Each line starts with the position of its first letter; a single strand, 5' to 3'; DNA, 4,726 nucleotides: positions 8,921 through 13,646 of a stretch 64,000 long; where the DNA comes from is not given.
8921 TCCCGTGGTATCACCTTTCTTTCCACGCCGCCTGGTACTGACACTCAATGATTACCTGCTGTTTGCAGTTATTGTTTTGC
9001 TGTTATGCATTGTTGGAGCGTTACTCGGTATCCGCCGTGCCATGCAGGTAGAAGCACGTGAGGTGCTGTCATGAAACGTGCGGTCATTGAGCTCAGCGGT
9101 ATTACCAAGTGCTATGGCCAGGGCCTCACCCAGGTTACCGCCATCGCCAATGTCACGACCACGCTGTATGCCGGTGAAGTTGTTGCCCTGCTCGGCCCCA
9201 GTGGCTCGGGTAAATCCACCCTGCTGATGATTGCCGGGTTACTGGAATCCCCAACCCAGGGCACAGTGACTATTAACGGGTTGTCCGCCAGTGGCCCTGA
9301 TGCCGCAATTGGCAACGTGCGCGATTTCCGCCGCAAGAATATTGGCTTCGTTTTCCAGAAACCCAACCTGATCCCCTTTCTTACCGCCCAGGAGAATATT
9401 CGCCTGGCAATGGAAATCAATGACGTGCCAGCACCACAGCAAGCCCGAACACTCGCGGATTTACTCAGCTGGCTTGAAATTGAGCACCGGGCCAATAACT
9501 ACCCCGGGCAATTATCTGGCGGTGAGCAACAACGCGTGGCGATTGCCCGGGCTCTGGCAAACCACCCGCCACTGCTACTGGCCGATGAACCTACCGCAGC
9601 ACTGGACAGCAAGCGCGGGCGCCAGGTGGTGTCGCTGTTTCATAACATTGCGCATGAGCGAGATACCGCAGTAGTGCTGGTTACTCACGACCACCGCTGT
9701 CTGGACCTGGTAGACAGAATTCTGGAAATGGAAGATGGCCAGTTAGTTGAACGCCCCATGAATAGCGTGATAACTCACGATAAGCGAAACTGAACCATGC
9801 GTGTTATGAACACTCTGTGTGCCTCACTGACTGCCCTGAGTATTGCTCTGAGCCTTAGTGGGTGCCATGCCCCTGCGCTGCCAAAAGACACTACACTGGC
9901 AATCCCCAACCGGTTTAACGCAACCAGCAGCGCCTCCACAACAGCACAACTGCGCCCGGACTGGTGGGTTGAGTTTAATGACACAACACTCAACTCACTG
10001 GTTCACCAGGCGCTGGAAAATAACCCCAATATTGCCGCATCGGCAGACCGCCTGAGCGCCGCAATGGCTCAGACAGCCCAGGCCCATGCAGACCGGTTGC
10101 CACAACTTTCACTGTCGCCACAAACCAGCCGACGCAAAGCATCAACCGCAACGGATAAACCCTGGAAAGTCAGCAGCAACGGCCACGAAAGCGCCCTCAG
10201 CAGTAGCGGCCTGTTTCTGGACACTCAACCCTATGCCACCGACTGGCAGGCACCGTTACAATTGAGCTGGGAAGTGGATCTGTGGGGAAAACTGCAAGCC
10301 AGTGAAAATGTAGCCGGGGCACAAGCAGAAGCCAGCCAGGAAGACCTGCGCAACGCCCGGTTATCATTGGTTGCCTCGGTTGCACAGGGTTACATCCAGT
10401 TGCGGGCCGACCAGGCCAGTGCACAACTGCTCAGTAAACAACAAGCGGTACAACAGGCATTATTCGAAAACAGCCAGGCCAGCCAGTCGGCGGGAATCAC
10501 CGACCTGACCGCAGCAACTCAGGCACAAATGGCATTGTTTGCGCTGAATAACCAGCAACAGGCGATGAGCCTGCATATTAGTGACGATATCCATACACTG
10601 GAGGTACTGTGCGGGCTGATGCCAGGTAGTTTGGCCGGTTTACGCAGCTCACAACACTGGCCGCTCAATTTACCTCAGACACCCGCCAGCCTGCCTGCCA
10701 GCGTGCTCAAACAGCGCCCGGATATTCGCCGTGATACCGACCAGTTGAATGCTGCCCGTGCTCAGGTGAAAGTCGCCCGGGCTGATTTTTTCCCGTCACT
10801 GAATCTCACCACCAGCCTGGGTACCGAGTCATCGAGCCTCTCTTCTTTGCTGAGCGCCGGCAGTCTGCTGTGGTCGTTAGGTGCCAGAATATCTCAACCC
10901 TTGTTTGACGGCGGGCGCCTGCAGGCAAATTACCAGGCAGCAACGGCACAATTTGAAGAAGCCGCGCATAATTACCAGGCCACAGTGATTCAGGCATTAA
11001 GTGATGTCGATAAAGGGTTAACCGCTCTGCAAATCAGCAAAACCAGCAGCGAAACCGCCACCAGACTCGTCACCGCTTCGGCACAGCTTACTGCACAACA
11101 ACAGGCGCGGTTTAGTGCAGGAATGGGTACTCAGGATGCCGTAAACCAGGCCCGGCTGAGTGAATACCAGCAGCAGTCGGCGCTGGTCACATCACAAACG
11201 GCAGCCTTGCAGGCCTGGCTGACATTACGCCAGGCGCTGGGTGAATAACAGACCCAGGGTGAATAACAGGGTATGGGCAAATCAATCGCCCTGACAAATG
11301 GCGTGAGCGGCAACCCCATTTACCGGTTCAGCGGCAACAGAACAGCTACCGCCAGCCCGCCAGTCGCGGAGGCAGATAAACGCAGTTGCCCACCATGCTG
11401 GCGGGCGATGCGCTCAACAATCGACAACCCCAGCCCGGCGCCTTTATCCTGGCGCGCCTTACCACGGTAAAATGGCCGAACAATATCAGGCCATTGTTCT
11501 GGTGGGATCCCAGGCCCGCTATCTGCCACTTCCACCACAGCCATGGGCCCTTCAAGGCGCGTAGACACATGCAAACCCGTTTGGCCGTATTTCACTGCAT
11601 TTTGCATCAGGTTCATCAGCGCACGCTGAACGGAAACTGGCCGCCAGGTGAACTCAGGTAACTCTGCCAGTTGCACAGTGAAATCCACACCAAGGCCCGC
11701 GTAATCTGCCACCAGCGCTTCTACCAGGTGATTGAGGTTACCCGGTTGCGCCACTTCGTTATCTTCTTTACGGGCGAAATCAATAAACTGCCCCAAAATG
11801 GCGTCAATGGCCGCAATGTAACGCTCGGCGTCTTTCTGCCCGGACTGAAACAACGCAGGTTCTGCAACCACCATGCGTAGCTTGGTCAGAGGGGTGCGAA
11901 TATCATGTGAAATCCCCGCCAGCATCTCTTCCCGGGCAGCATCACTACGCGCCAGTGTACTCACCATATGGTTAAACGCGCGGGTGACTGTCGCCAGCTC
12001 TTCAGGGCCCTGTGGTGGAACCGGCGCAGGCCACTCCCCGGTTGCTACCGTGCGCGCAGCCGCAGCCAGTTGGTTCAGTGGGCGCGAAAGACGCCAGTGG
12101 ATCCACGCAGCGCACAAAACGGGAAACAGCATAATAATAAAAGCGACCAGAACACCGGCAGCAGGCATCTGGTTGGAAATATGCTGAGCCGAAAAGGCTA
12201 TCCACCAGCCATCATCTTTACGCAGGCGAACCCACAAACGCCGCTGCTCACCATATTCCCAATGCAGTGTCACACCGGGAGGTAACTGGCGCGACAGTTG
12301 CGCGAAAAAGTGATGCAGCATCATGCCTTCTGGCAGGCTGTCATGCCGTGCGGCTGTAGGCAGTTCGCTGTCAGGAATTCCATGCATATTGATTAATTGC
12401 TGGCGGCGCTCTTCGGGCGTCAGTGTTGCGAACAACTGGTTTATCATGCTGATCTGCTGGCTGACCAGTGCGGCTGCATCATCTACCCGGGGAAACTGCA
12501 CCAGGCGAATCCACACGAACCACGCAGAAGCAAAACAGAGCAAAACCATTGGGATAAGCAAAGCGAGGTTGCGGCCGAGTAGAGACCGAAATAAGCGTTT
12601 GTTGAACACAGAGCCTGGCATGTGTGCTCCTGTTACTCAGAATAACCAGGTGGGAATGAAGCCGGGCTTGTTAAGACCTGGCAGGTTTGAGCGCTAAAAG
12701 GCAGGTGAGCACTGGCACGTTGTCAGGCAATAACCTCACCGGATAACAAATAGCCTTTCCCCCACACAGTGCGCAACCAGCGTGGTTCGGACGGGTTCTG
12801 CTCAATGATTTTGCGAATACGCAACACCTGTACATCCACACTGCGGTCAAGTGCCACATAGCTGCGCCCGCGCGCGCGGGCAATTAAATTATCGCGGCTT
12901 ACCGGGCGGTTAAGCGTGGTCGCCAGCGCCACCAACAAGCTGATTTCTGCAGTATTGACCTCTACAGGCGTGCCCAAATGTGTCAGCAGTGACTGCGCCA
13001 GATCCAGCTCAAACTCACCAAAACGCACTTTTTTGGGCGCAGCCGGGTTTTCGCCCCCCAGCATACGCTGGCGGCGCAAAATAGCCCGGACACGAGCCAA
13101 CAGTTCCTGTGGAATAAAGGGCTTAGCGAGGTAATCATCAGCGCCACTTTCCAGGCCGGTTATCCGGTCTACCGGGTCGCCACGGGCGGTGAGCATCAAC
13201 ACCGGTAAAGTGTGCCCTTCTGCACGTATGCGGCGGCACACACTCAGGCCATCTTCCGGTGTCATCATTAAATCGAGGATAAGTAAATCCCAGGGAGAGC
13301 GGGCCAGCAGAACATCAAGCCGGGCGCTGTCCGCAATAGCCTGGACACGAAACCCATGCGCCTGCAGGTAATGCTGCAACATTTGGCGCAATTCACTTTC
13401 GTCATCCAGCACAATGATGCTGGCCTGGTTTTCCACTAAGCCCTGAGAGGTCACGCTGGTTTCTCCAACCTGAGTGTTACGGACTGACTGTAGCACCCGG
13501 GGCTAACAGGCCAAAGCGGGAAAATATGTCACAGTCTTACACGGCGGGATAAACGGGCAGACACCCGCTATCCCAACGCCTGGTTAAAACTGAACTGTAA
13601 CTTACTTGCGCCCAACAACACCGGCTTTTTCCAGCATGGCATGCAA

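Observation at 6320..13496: Secreted Pro/Gln-rich protein as first gene of a DevBCA-like tripartite ABC efflux operon, convergent with a two-component system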

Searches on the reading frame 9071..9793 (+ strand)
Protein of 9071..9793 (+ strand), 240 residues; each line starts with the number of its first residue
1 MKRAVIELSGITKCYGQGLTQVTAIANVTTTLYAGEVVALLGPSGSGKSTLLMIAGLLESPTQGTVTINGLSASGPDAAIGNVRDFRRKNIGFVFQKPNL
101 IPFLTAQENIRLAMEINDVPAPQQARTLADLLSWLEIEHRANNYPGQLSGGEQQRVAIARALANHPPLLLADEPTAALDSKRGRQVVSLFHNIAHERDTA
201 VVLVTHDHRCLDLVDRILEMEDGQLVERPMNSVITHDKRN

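Call 3: search_protein_families(library=pfam, proteins=[window:9071-9793:+], max_evalue=0.01)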
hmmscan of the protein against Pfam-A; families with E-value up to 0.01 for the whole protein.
window:9071-9793:+ (240 aa): 9 families
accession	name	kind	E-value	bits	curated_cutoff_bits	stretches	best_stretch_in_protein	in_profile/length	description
PF00005.33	ABC_tran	-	2.4e-37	129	25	1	26-176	2-137/137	ABC transporter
PF13304.12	AAA_21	-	7.7e-09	36.5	27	2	120-207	210-299/304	AAA domain, putative AbiEii toxin, Type IV TA system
PF02463.25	SMC_N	-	2.1e-08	34.3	40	1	33-220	22-211/220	RecF/RecN/SMC N terminal domain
PF20703.3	nSTAND1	-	0.00033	20.8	27.1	1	24-62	22-59/379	Novel STAND NTPase 1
PF13555.12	AAA_29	-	0.00068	19.8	27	1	35-58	23-46/61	P-loop containing region of AAA domain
PF25199.1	nSTAND_NTPase5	-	0.0011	19.2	34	1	35-55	41-61/145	Novel STAND NTPase 5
PF13191.12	AAA_16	-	0.0026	18.7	32.6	0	33-165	22-104/167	AAA ATPase domain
PF03193.22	RsgA_GTPase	-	0.0052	17.1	30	1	23-52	95-123/174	RsgA GTPase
PF13481.12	AAA_25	-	0.0065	16.6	27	0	32-53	30-51/195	AAA domain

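Call 4: search_protein_families(library=ncbifam, proteins=[window:9071-9793:+], max_evalue=0.01)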
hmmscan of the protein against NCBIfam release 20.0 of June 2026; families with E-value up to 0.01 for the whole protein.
window:9071-9793:+ (240 aa): 193 families (the best 25 are shown)
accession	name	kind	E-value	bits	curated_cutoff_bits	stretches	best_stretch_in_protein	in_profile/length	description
TIGR02982.1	heterocyst_DevA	subfamily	5.5e-67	225.6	295.8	1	5-225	1-219/220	ABC exporter ATP-binding subunit, DevA family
TIGR02211.1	LolD_lipo_ex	equivalog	3.5e-56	190.2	307.75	1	6-226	2-220/221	lipoprotein-releasing ABC transporter ATP-binding protein LolD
NF007826.0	PRK10535.1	equivalog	2.9e-53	181.1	966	1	4-231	3-227/648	macrolide ABC transporter ATP-binding protein/permease MacB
NF038007.1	ABC_ATP_DarD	equivalog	1.1e-52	178.6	375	1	6-225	2-218/218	darobactin export ABC transporter ATP-binding protein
TIGR02673.1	FtsE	equivalog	7.9e-51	172.8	264.85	1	5-223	1-213/214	cell division ATP-binding protein FtsE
NF008639.0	PRK11629.1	equivalog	1.2e-49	168.8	360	1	3-227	4-226/234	lipoprotein-releasing ABC transporter ATP-binding protein LolD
TIGR00968.1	3a0106s01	subfamily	7.9e-49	166.3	342.75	1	6-226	1-210/237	sulfate ABC transporter ATP-binding protein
TIGR03608.1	L_ocin_972_ABC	subfamily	2e-48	164.6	254.85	1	23-220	12-206/206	putative bacteriocin export ABC transporter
NF007879.0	PRK10584.1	equivalog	5.5e-48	163.7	336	1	4-227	5-226/228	putative ABC transporter ATP-binding protein YbbA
NF008338.0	PRK11124.1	equivalog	1.4e-46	159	369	1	6-236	3-230/242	arginine ABC transporter ATP-binding protein ArtP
TIGR03265.1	PhnT2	equivalog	8.2e-46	156.8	457.7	1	8-226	7-214/353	putative 2-aminoethylphosphonate ABC transporter ATP-binding protein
NF040933.2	ABC_arch_GlcV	equivalog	2e-45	155.3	450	1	6-226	3-221/357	glucose ABC transporter ATP-binding protein GlcV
TIGR01186.1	proV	subfamily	6.3e-45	153.8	326.6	1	23-227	7-210/363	betaine/proline/choline family ABC transporter ATP-binding protein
NF007027.0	PRK09493.1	equivalog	7.2e-44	149.9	379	1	6-228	2-217/240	glutamine ABC transporter ATP-binding protein GlnQ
TIGR02314.1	ABC_MetN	equivalog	7.7e-44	150.1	499.7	1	6-232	2-226/343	methionine ABC transporter ATP-binding protein MetN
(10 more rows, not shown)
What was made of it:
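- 9071..9793 (+): Separate ABC ATPase, 240 aa. It overlaps the permease gene by 4 nt. The best NCBIfam model is the DevA subfamily at 225.6 bits, below its 295.8 cut-off (calls 3, 4).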

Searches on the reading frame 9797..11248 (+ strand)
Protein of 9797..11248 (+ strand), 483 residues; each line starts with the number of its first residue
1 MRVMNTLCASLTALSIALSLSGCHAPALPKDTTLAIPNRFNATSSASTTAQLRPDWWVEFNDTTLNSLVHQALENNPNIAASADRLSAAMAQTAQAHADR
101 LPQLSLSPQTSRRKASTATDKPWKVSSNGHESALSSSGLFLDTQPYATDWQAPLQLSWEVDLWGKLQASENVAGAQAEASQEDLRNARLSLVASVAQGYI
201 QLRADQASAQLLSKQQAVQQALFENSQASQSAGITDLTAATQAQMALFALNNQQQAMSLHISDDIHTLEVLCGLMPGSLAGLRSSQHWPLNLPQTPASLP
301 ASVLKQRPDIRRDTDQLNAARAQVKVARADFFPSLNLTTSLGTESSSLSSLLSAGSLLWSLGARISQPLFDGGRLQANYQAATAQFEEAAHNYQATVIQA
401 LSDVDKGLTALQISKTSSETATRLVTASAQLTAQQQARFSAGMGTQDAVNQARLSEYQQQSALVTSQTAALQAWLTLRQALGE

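Call 3: search_protein_families(library=pfam, proteins=[window:9797-11248:+], max_evalue=0.01)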
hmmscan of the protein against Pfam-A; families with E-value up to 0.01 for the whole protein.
window:9797-11248:+ (483 aa): 1 family
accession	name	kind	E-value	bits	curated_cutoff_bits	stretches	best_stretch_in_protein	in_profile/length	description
PF02321.23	OEP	-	3e-47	161.3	22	2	299-482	4-187/187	Outer membrane efflux protein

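Call 4: search_protein_families(library=ncbifam, proteins=[window:9797-11248:+], max_evalue=0.01)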
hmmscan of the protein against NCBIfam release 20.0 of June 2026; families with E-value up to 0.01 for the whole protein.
window:9797-11248:+ (483 aa): 10 families
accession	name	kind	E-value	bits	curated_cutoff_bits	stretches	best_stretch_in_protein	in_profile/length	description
TIGR01845.1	outer_NodT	subfamily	1.4e-87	294.4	210.05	1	16-482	3-458/460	efflux transporter outer membrane subunit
NF007347.1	PRK09837.1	subfamily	1.3e-36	126.5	598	2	131-467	106-441/461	Cu(I)/Ag(I) efflux RND transporter outer membrane protein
NF047721.1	ToxDrgExpTdeA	equivalog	2.5e-35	122.3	550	1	14-470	11-438/455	toxin/drug exporter TdeA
NF007390.0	PRK09915.1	equivalog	5.4e-34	117.7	597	1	55-482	59-476/488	MdtP family multidrug efflux transporter outer membrane subunit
NF033143.1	efflux_OM_AdeK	equivalog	7.3e-34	117.3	900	1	10-482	10-459/480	multidrug efflux RND transporter AdeIJK outer membrane channel subunit AdeK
NF008524.1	PRK11459.1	equivalog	7.7e-34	117.3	650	1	6-482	5-473/478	multidrug resistance outer membrane protein MdtQ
TIGR01844.1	type_I_sec_TolC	subfamily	2.4e-31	109.2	225.15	1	62-483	2-399/414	TolC family outer membrane protein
NF033142.1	efflux_OM_AdeC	exception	1.1e-28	100.1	975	1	157-482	134-459/465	multidrug efflux RND transporter AdeABC outer membrane channel subunit AdeC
NF007002.0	PRK09465.1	equivalog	2.8e-09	36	495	1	67-482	28-424/460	outer membrane channel protein TolC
NF052390.1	efflux_OMP_AbuO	equivalog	1e-08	34.4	700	1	69-482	27-431/447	multidrug efflux outer membrane protein AbuO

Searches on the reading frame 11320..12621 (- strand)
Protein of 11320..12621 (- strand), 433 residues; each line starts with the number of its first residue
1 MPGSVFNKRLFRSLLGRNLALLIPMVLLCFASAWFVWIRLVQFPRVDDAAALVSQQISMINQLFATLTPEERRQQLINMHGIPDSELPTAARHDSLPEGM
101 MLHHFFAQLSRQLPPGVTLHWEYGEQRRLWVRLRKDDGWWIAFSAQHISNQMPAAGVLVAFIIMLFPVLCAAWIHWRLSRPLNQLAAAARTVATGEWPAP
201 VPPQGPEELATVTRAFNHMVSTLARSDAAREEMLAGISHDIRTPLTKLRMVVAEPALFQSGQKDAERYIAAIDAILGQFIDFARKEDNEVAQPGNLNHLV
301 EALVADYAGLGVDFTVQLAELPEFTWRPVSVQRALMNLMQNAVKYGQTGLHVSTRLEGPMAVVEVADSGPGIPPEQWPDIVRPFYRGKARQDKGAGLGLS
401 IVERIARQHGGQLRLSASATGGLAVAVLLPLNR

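Call 3: search_protein_families(library=pfam, proteins=[window:11320-12621:-], max_evalue=0.01)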
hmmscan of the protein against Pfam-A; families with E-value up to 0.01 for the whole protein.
window:11320-12621:- (433 aa): 4 families
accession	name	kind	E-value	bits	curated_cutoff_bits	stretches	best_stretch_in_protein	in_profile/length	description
PF02518.31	HATPase_c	-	1.3e-21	77.6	26.4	1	329-432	4-110/111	Histidine kinase-, DNA gyrase B-, and HSP90-like ATPase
PF00672.30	HAMP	-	1e-12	48.6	25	1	173-223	1-51/53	HAMP domain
PF00512.31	HisKA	-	1.4e-06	28.7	26.9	1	229-253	1-25/66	His Kinase A (phospho-acceptor) domain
PF13581.12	HATPase_c_2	-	0.0002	21.8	27.4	1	334-407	35-110/127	Histidine kinase-like ATPase domain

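Call 4: search_protein_families(library=ncbifam, proteins=[window:11320-12621:-], max_evalue=0.01)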
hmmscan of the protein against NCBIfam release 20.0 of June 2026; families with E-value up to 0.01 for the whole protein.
window:11320-12621:- (433 aa): 86 families (the best 25 are shown)
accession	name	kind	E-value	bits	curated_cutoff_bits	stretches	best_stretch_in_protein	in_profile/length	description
NF007004.0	PRK09467.1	equivalog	2e-77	260.9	415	1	10-432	7-437/440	two-component system sensor histidine kinase EnvZ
NF007007.0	PRK09470.1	equivalog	1.2e-45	156.3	486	1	150-432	164-460/463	envelope stress sensor histidine kinase CpxA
NF007898.0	PRK10604.1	equivalog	2.3e-35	122.6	478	1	162-431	147-423/433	two-component system sensor histidine kinase RstB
NF012163.2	BaeS_SmeS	equivalog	2.8e-32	112.2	500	2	313-430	335-457/457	sensor histidine kinase efflux regulator BaeS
TIGR01386.1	cztS_silS_copS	subfamily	1.5e-31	109.9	292.55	2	331-419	354-446/457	heavy metal sensor histidine kinase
NF007837.0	PRK10549.1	equivalog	9.6e-30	103.7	603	2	328-432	350-459/466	envelope stress sensor histidine kinase BaeS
NF045900.1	HisKinCpxALeg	equivalog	4e-28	98.3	800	1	151-430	148-450/451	two-component system sensor histidine kinase CpxA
NF008468.0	PRK11360.1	equivalog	1.1e-27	96.8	646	1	228-432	394-609/616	two-component system sensor histidine kinase AtoS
NF008312.0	PRK11100.1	equivalog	1.9e-26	92.9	356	1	159-431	187-474/477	two-component system sensor histidine kinase CreC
NF008025.0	PRK10755.1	equivalog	3.3e-26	91.8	314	1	158-430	71-355/362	two-component system sensor histidine kinase PmrB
TIGR02966.1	phoR_proteo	equivalog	9.3e-26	90.6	334.2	1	220-422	104-326/333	phosphate regulon sensor histidine kinase PhoR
NF033092.0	HK_WalK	equivalog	3.2e-23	82.1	725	2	332-430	490-593/594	cell wall metabolism sensor histidine kinase WalK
NF011874.0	PRK15347.1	equivalog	1e-22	80.1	852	2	328-432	511-615/921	two component system sensor kinase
NF040691.1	MtrAB_MtrB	equivalog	1.2e-22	80.6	450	1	152-431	190-492/507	MtrAB system histidine kinase MtrB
NF007664.1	PRK10337.1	equivalog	8.1e-22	77.5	475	1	157-427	160-440/442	quorum sensing histidine kinase QseC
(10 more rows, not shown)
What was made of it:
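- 11320..12621 (-): EnvZ-like sensor histidine kinase (HAMP-HisKA-HATPase_c) with a periplasmic loop. Calls 3 and 4.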

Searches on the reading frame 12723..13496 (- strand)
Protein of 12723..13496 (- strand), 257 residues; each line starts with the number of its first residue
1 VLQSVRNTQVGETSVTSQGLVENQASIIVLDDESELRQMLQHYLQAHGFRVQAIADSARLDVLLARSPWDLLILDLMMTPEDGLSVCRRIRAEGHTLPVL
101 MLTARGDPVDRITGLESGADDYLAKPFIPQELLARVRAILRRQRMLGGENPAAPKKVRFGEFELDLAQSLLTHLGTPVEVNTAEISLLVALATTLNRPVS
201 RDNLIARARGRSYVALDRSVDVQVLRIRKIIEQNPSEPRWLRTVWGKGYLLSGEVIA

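Call 3: search_protein_families(library=pfam, proteins=[window:12723-13496:-], max_evalue=0.01)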
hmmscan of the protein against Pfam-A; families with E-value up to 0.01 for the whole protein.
window:12723-13496:- (257 aa): 3 families
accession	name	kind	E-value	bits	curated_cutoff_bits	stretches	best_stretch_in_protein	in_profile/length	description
PF00072.30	Response_reg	-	2.7e-25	89.1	30.2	1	27-137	1-111/111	Response regulator receiver domain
PF00486.34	Trans_reg_C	-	1.1e-17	64.3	26.2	1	175-251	1-77/77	Transcriptional regulatory protein, C terminal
PF21695.3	GlnR_1st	-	0.0017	18.7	27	1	27-138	3-109/111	Transcription regulator GlnR, N-terminal domain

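Call 4: search_protein_families(library=ncbifam, proteins=[window:12723-13496:-], max_evalue=0.01)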
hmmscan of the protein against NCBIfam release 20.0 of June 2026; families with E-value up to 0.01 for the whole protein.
window:12723-13496:- (257 aa): 97 families (the best 25 are shown)
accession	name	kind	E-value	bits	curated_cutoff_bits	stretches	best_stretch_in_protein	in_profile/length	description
NF007005.1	PRK09468.1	equivalog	1.8e-82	276.3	331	1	23-251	2-231/237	osmolarity response regulator transcription factor OmpR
NF040689.1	MtrAB_MtrA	equivalog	2.9e-49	167.4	300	1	27-249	1-216/219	MtrAB system response regulator MtrA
NF045944.1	ResRegRpaBCyano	equivalog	2.5e-48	164.4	330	1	28-251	1-227/229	response regulator transcription factor RpaB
TIGR02154.1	PhoB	equivalog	1.6e-47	161.7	296.2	1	24-252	2-226/226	phosphate regulon transcriptional regulator PhoB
NF040534.1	resp_reg_YycF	equivalog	6.1e-46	156.5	340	1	26-252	2-228/231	response regulator YycF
NF008034.0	PRK10766.1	equivalog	1.2e-44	152.6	275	1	25-255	3-230/231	two-component system response regulator TorR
NF007982.1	PRK10710.1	equivalog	5.7e-44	150.4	380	1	23-251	6-227/235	envelope stress response regulator BaeR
NF053854.1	RespRegPhoBBctds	equivalog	2e-43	148.3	270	1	27-249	1-222/225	two-component system response regulator PhoB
NF010430.0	PRK13856.1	equivalog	2.1e-43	148.7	344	1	27-255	4-231/241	two-component response regulator VirG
NF008296.0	PRK11083.1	equivalog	2.9e-43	147.9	273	1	23-252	2-226/228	two-component system response regulator CreB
NF041733.1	resp_reg_CseB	equivalog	8.4e-43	146.4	350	1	26-251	2-226/228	two-component system response regulator CseB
NF033117.2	vanR_ACDEGLN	exception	1e-42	146.2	350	1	27-250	1-224/226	VanR-ABDEGLN family response regulator transcription factor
NF033120.0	vanR_FM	exception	2e-41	142.2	460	1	24-253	3-231/231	vancomycin resistance response regulator transcription factor, VanR-F/VanR-M family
NF008199.0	PRK10955.1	equivalog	2.9e-41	141.9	341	1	26-252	3-229/232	envelope stress response regulator transcription factor CpxR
NF007977.0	PRK10701.1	equivalog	7.9e-41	140.1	330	1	26-253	3-235/241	two-component system response regulator RstA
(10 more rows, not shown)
